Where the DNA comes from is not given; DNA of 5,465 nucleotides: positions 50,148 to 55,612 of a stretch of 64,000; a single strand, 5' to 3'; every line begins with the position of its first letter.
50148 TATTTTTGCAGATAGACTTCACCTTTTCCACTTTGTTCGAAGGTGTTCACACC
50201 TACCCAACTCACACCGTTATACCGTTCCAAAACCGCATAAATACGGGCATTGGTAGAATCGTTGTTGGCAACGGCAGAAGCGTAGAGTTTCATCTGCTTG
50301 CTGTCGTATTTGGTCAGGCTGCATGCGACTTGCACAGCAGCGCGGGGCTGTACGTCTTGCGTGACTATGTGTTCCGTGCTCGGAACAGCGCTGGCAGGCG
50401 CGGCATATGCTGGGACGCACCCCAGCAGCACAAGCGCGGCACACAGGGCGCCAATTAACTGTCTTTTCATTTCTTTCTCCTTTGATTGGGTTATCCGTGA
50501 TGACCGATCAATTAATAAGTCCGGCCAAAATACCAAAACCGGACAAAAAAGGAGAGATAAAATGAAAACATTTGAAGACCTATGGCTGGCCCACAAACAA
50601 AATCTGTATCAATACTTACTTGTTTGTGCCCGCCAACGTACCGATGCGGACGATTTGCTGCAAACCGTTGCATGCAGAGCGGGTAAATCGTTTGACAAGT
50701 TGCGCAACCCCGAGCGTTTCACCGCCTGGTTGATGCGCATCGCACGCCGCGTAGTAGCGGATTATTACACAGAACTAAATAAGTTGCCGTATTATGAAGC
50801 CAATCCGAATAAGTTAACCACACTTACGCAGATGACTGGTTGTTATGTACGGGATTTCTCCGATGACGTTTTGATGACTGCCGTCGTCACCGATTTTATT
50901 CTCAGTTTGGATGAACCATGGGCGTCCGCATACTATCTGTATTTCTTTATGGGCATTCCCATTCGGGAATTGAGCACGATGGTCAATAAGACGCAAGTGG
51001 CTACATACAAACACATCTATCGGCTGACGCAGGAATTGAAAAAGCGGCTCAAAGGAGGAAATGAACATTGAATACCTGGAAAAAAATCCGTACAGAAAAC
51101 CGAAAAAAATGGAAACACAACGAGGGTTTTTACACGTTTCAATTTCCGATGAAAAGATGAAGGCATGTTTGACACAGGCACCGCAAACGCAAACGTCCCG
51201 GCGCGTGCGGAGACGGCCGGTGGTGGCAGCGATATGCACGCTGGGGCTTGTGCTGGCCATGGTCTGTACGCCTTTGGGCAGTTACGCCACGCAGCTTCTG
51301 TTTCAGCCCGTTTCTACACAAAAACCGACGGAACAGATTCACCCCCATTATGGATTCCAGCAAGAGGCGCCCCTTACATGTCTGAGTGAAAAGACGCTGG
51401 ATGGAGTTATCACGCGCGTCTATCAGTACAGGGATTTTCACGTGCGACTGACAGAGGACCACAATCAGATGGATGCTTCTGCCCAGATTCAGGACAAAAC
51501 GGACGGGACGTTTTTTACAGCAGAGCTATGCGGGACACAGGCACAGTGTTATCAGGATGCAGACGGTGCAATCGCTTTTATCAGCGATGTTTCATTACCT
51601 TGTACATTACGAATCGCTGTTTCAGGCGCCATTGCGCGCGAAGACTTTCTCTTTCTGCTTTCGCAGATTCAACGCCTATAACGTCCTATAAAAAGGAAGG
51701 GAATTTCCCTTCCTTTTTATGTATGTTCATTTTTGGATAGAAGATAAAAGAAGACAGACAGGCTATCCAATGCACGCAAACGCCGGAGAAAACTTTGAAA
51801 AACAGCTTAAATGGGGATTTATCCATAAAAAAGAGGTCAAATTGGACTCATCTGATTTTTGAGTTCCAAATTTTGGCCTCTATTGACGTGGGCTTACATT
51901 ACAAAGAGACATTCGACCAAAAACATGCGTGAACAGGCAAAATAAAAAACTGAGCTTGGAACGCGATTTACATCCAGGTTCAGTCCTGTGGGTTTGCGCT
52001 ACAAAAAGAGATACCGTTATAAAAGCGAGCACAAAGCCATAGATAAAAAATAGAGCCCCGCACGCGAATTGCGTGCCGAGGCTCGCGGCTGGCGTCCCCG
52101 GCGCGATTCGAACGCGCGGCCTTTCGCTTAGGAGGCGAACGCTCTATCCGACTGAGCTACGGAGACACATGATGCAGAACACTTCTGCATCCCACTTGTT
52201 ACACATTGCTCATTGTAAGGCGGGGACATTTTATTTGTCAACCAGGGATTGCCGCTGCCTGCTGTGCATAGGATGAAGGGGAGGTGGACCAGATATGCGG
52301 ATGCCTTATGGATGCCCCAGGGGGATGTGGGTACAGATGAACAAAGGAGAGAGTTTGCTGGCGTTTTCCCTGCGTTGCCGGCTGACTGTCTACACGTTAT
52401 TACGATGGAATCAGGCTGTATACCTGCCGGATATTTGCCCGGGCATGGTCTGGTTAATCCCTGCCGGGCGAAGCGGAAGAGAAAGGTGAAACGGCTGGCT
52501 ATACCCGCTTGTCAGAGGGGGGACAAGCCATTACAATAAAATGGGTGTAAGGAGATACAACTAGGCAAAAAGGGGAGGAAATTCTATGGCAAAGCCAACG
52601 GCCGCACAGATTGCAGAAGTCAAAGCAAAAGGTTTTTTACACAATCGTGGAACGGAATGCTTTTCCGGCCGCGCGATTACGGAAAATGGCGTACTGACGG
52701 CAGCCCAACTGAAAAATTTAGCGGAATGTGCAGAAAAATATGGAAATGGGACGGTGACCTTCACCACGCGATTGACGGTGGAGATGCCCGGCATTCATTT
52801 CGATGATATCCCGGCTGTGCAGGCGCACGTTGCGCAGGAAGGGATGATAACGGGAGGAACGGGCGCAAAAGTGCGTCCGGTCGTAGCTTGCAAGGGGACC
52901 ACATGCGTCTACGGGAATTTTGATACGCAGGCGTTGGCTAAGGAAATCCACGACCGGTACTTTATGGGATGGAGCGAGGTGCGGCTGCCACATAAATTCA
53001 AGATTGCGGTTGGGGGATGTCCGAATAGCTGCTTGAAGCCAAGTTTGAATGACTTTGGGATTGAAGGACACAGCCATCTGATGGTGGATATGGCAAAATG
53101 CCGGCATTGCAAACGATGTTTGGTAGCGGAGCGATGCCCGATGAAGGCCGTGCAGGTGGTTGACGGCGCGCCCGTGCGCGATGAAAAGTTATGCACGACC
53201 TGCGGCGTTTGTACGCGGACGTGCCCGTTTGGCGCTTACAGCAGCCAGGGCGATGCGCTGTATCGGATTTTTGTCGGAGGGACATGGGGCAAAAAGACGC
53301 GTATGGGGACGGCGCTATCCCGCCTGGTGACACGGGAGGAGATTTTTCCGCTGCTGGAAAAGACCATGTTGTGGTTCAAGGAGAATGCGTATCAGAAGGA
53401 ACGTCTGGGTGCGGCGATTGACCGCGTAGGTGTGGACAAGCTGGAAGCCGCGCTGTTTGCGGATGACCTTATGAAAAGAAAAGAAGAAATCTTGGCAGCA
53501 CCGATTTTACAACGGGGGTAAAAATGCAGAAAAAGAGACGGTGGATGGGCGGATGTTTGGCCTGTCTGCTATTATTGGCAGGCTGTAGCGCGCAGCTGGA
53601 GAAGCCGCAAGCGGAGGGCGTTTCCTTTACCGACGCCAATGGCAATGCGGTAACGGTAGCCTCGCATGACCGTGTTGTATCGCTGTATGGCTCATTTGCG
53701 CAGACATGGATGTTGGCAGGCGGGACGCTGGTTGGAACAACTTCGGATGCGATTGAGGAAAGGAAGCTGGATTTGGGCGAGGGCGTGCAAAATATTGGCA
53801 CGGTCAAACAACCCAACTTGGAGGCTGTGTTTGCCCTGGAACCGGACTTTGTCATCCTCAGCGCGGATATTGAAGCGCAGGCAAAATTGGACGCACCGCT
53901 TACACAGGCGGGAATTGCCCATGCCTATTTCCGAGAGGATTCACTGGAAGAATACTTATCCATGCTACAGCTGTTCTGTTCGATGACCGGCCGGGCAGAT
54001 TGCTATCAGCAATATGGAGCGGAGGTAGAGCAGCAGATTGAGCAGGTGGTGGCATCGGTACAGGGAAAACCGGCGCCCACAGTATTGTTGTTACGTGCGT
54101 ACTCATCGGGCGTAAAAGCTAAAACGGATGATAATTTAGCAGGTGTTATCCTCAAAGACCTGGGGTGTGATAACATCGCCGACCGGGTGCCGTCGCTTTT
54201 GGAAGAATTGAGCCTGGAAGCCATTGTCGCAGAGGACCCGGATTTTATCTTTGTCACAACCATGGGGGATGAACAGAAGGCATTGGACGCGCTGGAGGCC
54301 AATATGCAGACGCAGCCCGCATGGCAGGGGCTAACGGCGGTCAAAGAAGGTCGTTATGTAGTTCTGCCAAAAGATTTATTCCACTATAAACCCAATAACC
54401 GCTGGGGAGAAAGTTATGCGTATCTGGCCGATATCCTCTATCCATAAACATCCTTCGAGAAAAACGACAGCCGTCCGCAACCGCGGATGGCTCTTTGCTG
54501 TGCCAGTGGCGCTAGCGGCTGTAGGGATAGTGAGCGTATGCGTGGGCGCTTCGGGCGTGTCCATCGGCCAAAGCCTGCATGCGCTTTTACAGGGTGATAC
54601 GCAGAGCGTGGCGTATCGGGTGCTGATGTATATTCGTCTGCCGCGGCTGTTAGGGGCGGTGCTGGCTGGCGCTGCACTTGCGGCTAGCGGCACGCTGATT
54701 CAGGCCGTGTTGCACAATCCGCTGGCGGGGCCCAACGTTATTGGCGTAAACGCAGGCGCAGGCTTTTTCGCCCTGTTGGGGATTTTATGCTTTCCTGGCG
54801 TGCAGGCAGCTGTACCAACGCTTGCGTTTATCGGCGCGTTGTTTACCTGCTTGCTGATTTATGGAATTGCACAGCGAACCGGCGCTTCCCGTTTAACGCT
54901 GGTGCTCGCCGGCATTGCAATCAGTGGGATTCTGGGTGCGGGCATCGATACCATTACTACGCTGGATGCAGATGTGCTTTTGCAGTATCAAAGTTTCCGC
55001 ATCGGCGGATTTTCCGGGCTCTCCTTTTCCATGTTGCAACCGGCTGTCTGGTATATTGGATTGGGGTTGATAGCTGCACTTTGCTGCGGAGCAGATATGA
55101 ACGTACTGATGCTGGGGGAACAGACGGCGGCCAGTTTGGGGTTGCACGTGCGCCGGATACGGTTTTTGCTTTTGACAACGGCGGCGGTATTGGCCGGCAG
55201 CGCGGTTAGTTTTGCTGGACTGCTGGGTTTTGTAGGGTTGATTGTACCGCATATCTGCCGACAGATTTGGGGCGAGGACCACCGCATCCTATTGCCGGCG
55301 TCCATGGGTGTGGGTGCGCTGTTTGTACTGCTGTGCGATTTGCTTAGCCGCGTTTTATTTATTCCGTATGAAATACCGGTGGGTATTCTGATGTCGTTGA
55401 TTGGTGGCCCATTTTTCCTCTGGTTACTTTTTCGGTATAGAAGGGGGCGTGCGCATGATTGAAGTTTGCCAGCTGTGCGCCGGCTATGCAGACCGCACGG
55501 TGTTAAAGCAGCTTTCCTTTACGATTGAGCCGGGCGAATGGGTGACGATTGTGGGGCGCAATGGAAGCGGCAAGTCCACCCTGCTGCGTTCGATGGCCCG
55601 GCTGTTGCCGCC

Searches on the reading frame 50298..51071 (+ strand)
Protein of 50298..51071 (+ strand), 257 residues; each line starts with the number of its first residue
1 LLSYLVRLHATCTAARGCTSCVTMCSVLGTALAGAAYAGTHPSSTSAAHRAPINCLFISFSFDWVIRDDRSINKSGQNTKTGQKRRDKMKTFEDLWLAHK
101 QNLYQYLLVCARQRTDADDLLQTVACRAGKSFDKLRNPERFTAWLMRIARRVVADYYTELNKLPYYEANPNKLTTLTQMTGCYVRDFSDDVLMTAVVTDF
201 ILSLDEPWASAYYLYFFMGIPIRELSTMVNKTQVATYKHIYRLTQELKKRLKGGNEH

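Call 11: search_protein_families(library=pfam, max_evalue=1e-8, proteins=[window:50298-51071:+])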
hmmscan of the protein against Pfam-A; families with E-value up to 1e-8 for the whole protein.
window:50298-51071:+ (257 aa): 1 family
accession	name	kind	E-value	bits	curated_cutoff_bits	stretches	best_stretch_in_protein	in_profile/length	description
PF04542.20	Sigma70_r2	-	1.6e-09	37.8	24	1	97-158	3-66/71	Sigma-70 region 2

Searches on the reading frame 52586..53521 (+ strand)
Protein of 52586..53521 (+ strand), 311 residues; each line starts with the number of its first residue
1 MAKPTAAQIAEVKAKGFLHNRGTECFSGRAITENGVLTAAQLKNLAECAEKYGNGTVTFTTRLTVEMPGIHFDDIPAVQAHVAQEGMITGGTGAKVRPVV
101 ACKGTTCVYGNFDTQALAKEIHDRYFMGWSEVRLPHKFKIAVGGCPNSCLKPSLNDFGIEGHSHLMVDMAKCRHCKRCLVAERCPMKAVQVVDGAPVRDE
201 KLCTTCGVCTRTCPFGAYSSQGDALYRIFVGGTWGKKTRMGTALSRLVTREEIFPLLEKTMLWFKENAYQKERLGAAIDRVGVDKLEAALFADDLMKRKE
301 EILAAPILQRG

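Call 11: search_protein_families(library=pfam, max_evalue=1e-8, proteins=[window:52586-53521:+])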
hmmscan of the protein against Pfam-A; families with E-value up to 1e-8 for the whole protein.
window:52586-53521:+ (311 aa): 2 families
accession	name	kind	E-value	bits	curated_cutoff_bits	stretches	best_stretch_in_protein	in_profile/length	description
PF01077.27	NIR_SIR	-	8.6e-28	97.2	27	1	93-290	2-150/158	Nitrite and sulphite reductase 4Fe-4S domain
PF03460.22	NIR_SIR_ferr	-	1.9e-15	56.8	24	1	22-82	6-66/69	Nitrite/Sulfite reductase ferredoxin-like half domain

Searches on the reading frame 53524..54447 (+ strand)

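Call 11: search_protein_families(library=pfam, max_evalue=1e-8, proteins=[window:53524-54447:+])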
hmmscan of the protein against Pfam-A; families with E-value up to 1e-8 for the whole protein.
window:53524-54447:+ (307 aa): 1 family
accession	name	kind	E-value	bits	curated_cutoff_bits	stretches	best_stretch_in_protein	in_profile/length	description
PF01497.23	Peripla_BP_2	-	8.4e-31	107.6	27.5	1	51-284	1-234/235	Periplasmic binding protein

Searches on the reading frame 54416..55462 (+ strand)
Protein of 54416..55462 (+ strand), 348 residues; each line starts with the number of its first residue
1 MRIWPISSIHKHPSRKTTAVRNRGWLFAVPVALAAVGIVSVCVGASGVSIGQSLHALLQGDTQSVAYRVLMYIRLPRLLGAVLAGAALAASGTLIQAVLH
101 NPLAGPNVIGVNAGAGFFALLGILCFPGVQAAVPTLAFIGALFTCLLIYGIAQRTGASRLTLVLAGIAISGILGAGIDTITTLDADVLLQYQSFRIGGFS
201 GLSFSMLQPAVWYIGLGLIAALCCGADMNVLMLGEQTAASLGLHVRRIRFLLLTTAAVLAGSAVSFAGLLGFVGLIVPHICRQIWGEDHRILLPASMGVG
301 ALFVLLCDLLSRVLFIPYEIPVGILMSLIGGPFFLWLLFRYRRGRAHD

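Call 11: search_protein_families(library=pfam, max_evalue=1e-8, proteins=[window:54416-55462:+])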
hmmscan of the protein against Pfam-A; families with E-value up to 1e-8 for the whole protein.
window:54416-55462:+ (348 aa): 1 family
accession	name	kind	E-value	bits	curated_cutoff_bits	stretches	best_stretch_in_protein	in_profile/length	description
PF01032.23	FecCD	-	1.6e-86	290.6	26.5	1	33-340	2-311/311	FecCD transport family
